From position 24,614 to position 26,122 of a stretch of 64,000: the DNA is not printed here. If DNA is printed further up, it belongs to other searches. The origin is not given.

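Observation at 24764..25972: Lon homologue reduced to the coiled-coil linker plus AAA+ module (no LAN domain, no S16 protease domain)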

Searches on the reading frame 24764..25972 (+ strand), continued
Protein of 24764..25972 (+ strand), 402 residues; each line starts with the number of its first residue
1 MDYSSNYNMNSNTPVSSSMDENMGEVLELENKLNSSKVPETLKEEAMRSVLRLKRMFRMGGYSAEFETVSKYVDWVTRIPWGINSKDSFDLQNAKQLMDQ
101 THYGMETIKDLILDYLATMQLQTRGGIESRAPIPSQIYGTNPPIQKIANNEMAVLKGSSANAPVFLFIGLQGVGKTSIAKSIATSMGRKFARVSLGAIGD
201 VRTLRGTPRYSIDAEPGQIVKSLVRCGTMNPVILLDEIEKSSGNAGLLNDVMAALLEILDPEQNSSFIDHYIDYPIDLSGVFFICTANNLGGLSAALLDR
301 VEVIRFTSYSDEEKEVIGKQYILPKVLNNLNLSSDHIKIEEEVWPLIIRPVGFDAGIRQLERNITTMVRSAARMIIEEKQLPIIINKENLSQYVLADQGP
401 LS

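Call 19: search_protein_representatives(protein=window:24764-25972:+)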
Query: 402 residues. Proteins with E-value up to 0.001 (for the whole library): 18547; up to 1e-10: 10729; up to 1e-30: 2906. The best 150 are listed.
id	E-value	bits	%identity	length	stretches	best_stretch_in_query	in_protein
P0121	6.0e-150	515.8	63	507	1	8-402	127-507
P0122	1.5e-147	507.9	62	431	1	17-402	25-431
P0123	1.0e-134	465.6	40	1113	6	162-385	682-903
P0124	9.1e-124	429.6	41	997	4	158-393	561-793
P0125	8.9e-122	423.1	38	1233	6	161-370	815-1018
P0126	1.9e-117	408.9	51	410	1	24-396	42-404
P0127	4.2e-115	401.1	30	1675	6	165-400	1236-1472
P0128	1.3e-110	386.4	37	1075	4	159-393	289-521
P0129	6.2e-110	384.1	42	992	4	163-394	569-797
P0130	6.8e-107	374.1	50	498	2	158-400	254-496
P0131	3.1e-106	371.9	39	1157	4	163-379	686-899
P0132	8.7e-104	363.9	39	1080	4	160-393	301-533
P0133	4.2e-103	361.6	41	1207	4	162-385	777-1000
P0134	4.7e-101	354.9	62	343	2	144-401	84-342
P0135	1.3e-100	353.5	37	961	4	157-374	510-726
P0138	2.1e-99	349.5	49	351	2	160-395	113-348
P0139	1.6e-97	343.2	48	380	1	16-394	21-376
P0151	2.0e-77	277.2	40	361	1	30-394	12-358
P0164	5.3e-72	259.3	40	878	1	21-396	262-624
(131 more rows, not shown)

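Call 22: list_cluster_members(proteins=[P0121, P0122, P0126, P0130, P0139, P0151, P0123, P0127, P0138, P0164])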
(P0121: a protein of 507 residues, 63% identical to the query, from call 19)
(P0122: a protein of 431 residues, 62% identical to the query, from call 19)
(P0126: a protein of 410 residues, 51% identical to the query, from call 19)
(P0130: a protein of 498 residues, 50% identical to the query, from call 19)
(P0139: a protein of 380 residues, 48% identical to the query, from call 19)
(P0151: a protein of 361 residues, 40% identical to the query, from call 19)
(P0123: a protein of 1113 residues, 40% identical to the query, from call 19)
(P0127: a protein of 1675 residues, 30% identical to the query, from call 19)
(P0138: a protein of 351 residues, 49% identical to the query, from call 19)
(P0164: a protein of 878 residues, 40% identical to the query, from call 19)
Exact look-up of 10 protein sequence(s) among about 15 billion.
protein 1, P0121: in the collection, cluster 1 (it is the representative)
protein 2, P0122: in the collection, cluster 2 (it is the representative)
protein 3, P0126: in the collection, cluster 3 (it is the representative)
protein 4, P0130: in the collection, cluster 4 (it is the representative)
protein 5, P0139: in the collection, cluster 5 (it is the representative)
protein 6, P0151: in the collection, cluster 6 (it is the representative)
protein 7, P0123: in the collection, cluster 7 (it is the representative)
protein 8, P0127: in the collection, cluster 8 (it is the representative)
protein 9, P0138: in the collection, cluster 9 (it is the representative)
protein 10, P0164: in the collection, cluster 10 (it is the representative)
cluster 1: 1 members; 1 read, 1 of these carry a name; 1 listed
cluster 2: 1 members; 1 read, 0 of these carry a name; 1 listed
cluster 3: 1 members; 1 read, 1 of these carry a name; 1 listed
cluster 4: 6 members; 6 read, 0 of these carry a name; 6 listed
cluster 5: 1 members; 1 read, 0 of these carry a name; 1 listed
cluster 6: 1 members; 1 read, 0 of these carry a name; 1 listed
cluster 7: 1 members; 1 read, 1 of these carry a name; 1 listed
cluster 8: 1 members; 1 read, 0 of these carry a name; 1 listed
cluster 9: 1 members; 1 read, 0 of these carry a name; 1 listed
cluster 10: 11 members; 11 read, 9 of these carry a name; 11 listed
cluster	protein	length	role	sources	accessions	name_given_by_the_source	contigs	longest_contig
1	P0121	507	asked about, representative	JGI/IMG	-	ATP-dependent Lon protease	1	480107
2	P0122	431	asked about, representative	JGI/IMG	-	-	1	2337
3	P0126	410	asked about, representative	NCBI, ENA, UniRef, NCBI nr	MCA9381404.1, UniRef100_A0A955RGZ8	AAA family ATPase [Candidatus Dojkabacteria bacterium] | AAA family ATPase n=1 Tax=Candidatus Dojkabacteria bacterium TaxID=2099670 ...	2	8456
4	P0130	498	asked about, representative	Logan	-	-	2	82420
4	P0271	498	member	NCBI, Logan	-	-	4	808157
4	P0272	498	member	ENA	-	-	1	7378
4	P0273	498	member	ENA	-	-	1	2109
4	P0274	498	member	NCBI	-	-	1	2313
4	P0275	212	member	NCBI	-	-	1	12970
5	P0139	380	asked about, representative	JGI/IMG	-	-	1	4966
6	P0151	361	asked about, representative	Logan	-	-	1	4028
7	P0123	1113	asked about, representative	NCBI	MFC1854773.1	AAA family ATPase [Candidatus Dependentiae bacterium]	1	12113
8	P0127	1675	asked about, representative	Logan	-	-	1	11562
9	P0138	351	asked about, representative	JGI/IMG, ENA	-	-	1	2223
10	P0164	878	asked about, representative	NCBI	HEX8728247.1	MAG TPA: endopeptidase La [Ktedonobacterales bacterium]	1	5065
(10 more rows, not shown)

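Call 26: find_encoding_contigs(protein=P0004, flank=10000, max_places=1)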
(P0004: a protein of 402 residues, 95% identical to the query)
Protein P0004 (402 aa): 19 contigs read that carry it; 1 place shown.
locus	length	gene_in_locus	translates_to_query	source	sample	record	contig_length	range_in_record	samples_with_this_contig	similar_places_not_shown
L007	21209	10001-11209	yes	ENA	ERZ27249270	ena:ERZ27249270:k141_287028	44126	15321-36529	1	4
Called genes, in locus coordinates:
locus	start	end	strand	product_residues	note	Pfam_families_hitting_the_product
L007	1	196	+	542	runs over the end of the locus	PF00118:Cpn60_TCP1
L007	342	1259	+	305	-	-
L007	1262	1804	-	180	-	PF13560:HTH_31 (weak), PF01381:HTH_3, PF13443:HTH_26 (weak)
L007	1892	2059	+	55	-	-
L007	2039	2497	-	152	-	-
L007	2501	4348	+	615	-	PF00005:ABC_tran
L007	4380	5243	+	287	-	PF00763:THF_DHG_CYH, PF02882:THF_DHG_CYH_C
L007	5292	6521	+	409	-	PF00464:SHMT, PF00155:Aminotran_1_2 (weak)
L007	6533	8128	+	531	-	PF02511:Thy1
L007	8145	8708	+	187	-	PF06559:DCD_N (weak), PF22769:DCD, PF22569:DCD_C (weak)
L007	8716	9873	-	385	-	-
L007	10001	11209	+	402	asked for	PF07724:AAA_2, PF00004:AAA, PF22667:Lon_lid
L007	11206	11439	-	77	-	-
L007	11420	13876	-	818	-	PF19044:P-loop_TraG, PF01935:DUF87 (weak), PF12846:AAA_10 (faint)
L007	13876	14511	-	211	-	PF26593:TraC-like (weak)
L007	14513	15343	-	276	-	PF12666:PrgI (weak)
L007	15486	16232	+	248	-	-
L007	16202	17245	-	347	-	PF02463:SMC_N, PF13175:AAA_15, PF13476:AAA_23, PF13304:AAA_21 (faint)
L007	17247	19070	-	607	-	PF00009:GTP_EFTU, PF01926:MMR_HSR1 (faint), PF00679:EFG_C, PF06421:LepA_C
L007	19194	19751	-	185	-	-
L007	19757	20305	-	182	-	-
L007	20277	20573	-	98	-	PF01649:Ribosomal_S20p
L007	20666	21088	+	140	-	-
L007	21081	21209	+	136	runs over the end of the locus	-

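Call 29: find_related_loci(query=window:24764-25972:+, collection=genome_contigs, flank=10000)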
Query window:24764-25972:+ (402 aa) in genome_contigs; peptide patterns used: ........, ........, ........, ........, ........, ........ (x = any residue, [..] = any of these).
600 stretches matched a pattern (row limit reached: there are more); 597 encode a relative of the query (tblastn E <= 1e-3); the best 80 are kept; 80 distinct loci.
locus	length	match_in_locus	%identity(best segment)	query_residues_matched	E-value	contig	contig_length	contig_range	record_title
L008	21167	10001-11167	81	1-402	0e+0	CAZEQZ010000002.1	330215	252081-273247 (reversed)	MAG TPA_asm: uncultured Candidatus Saccharibacteria bacterium isolate SRP241326_co3_95 genome assembly, contig: NODE_16_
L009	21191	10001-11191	79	1-402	0e+0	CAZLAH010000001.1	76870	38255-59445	MAG TPA_asm: uncultured Candidatus Saccharibacteria bacterium isolate SRP192927_co2_210 genome assembly, contig: NODE_22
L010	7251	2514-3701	77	1-402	0e+0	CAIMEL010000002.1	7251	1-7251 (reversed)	uncultured bacterium isolate LaPlata_bin-3090 genome assembly, contig: bin-3090:02/25, whole genome shotgun sequence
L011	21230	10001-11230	74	1-402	0e+0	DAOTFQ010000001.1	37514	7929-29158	MAG TPA_asm: Candidatus Dojkabacteria bacterium isolate AMR_MDS_3099 NODE_1194_length_37514_cov_5.764035, whole genome s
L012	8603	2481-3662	75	6-402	0e+0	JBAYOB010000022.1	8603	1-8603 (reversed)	MAG: Candidatus Dojkabacteria bacterium isolate SO_2016_LW2_102 scaffold18066_LW138R_2016, whole genome shotgun sequence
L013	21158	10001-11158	74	17-402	0e+0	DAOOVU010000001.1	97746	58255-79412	MAG TPA_asm: Candidatus Dojkabacteria bacterium isolate AMR_MDS_2433 NODE_109_length_97746_cov_8.715010, whole genome sh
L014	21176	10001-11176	74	11-402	0e+0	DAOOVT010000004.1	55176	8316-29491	MAG TPA_asm: Candidatus Dojkabacteria bacterium isolate AMR_MDS_2434 NODE_361_length_55176_cov_25.691043, whole genome s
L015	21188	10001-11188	66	1-402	2e-179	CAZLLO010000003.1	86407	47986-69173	MAG TPA_asm: uncultured Candidatus Saccharibacteria bacterium isolate SRP192927_co3_300 genome assembly, contig: NODE_39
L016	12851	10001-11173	67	1-402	4e-178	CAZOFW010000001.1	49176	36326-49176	MAG TPA_asm: uncultured Candidatus Saccharibacteria bacterium isolate SRP062349_co2_265 genome assembly, contig: NODE_42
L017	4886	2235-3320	67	20-402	8e-180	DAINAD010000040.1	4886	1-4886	MAG TPA_asm: Patescibacteria group bacterium isolate CTOTU11731 NODE_8631_length_4886_cov_6.120886, whole genome shotgun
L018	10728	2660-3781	64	1-402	1e-171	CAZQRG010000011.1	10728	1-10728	MAG TPA_asm: uncultured Candidatus Saccharibacteria bacterium isolate SRP192927_co1_760 genome assembly, contig: NODE_14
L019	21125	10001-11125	63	6-402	4e-171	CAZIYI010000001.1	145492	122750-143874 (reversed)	MAG TPA_asm: uncultured Candidatus Saccharibacteria bacterium isolate binchicken_co39_587 genome assembly, contig: NODE_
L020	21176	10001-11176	62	1-402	6e-168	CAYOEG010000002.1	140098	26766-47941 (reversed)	MAG TPA_asm: uncultured Candidatus Saccharibacteria bacterium isolate SRP294416_co1_479 genome assembly, contig: NODE_81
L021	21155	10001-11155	63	5-402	3e-166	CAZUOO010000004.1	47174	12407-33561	MAG TPA_asm: uncultured Candidatus Saccharibacteria bacterium isolate SRP319275_co5_98 genome assembly, contig: NODE_251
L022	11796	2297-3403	63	21-402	2e-165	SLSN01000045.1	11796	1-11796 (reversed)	MAG: Patescibacteria group bacterium isolate CSSed165cm_609 CSSed16-5cm-19207, whole genome shotgun sequence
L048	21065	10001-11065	39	25-394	1e-84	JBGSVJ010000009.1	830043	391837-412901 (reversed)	MAG: Anaerolineae bacterium isolate JTS-AC454 k141_4265474, whole genome shotgun sequence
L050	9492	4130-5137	39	19-394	2e-81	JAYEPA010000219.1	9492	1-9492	MAG: Thermodesulfobacteriota bacterium isolate MAG015 MAG015_219, whole genome shotgun sequence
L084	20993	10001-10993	39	9-379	5e-75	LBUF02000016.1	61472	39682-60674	MAG: Parcubacteria group bacterium GW2011_GWA2_38_13b GWA2_OD1-rel_38_13_curated_4, whole genome shotgun sequence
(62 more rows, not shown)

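Call 36: predict_structure(alignment_id=A1)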
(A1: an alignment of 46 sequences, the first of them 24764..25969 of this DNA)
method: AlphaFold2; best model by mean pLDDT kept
length: 402 residues; sequences in the alignment: 46
mean_pLDDT: 70.9   pTM: 0.65
mean pLDDT of the five models: 70.9, 66.5, 66.5, 63.7, 56.4
residues with pLDDT >= 90: 21; 70-90: 228; 50-70: 83; < 50: 70
segments of 3 or more residues with pLDDT < 50: 1-17, 127-161, 197-206, 240-243, 399-402
pLDDT, mean of each block of 10 residues (from residue 1): 36 46 81 90 88 82 76 89 83 81 74 78 57 41 34 35 57 68 84 61 48 71 89 74 54 70 74 82 73 61 69 84 88 89 82 71 87 88 87 63 30
secondary structure, 60 per line:
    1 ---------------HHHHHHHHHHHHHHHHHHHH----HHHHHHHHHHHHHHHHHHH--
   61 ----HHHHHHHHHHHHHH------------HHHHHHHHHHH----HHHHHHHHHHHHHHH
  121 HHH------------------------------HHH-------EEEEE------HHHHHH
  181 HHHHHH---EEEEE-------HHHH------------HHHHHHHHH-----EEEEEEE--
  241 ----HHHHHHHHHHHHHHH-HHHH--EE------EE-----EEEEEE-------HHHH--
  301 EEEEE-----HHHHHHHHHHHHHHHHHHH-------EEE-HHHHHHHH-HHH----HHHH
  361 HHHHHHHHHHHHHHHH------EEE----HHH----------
elements in order: H16-35 H40-58 H65-78 H91-101 H106-123 E164-168 H175-186 E190-194 H202-205 H218-226 E232-238 H245-259 H261-264 E282-287 H295-298 E301-305 H311-329 E337-339 H341-348 H357-376 E383-385

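Call 42: fold_search(model_id=the predicted structure, library=pdb)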
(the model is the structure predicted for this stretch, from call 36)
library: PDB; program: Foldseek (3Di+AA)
matches with E <= 10: 1549; with E <= 0.001: 911
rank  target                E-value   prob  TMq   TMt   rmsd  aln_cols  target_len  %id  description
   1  9cc3_A                2.6e-26  1.00  0.71  0.52   4.0       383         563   31  Human Mitochondrial LONP1 Stall State + casein (released 2024-08-07)
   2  9cc3_C                4.9e-26  1.00  0.70  0.51   4.7       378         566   32  Human Mitochondrial LONP1 Stall State + casein (released 2024-08-07)
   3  7p09_D                1.1e-25  1.00  0.71  0.55   3.8       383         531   31  Human mitochondrial Lon protease with substrate in the ATPase domain (released 2021-08-11)
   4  7p0m_B                1.2e-25  1.00  0.72  0.55   3.5       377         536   32  Human mitochondrial Lon protease with substrate in the ATPase and protease domains (released 2021-08-11)
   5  9cc3_D                1.3e-25  1.00  0.71  0.53   5.2       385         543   31  Human Mitochondrial LONP1 Stall State + casein (released 2024-08-07)
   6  7ksm_D                1.6e-25  1.00  0.70  0.55   4.3       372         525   32  Human mitochondrial LONP1 with endogenous substrate (released 2020-12-02)
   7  7p0m_A                2.5e-25  1.00  0.70  0.54   4.8       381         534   31  Human mitochondrial Lon protease with substrate in the ATPase and protease domains (released 2021-08-11)
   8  7p0m_C                2.8e-25  1.00  0.69  0.53   4.3       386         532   31  Human mitochondrial Lon protease with substrate in the ATPase and protease domains (released 2021-08-11)
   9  8oka_A                3.1e-25  1.00  0.70  0.38   4.9       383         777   31  Human Mitochondrial Lon Y394F Mutant ADP Bound (released 2024-04-10)
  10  9cc3_E                5.7e-25  1.00  0.72  0.53   4.3       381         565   31  Human Mitochondrial LONP1 Stall State + casein (released 2024-08-07)
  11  8ovg_A                8.8e-25  1.00  0.70  0.38   4.2       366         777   32  Human Mitochondrial Lon Y186E Mutant ADP Bound (released 2024-05-08)
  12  7p09_B                1.4e-24  1.00  0.72  0.55   4.2       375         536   32  Human mitochondrial Lon protease with substrate in the ATPase domain (released 2021-08-11)
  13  6u5z_A                1.4e-24  1.00  0.71  0.55   7.0       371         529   36  Cryo-EM structure of E. coli LonA S679A (released 2020-02-26)
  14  9cc0_E                1.5e-24  1.00  0.70  0.55   4.1       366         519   32  Human Mitochondrial LONP1 Degrading Casein, ATP-bound closed form (released 2024-08-07)
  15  7p0m_D                1.5e-24  1.00  0.72  0.55   4.4       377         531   32  Human mitochondrial Lon protease with substrate in the ATPase and protease domains (released 2021-08-11)
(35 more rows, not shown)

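Call 59: search_protein_families(library=padloc, proteins=[window:24764-25972:+], max_evalue=0.001)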
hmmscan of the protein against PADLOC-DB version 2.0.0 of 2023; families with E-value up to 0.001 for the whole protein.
window:24764-25972:+ (402 aa): 2 families
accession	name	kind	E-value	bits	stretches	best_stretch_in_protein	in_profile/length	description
PDLC03838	DolB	-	7.8e-13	46.4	1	123-369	127-364/375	-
PDLC04606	PDC-M37B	-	7.6e-07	26.6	1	166-316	178-327/390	-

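Call 63: list_cluster_members(proteins=[P0001, P0007, P0048, P0051, P0271, P0091])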
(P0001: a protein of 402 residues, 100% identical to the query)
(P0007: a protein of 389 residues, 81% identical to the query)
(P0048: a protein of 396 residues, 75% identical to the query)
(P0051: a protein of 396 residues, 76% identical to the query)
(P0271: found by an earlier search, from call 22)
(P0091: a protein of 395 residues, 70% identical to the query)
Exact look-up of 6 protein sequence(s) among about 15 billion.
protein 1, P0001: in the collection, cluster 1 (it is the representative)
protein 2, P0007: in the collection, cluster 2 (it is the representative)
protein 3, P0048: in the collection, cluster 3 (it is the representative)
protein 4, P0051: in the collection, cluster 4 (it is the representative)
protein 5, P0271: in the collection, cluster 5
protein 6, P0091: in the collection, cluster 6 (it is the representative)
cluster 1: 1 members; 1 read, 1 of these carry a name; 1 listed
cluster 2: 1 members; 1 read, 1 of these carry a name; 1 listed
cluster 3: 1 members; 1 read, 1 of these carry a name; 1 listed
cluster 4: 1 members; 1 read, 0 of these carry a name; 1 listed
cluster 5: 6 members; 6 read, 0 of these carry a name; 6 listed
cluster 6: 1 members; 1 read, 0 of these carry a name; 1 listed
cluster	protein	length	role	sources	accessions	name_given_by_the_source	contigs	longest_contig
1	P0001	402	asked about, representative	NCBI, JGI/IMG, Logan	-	ATP-dependent Lon protease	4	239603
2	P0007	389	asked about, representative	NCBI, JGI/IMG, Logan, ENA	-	ATP-dependent Lon protease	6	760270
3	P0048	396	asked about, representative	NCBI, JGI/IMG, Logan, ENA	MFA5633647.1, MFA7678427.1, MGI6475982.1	MAG: AAA family ATPase [Candidatus Dojkabacteria bacterium]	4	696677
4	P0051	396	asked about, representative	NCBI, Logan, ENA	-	-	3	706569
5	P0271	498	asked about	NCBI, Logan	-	-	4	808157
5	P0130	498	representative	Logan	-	-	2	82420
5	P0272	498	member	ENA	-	-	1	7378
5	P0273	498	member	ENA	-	-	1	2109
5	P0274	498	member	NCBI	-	-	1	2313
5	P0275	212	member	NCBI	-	-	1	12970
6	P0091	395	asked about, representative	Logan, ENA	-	-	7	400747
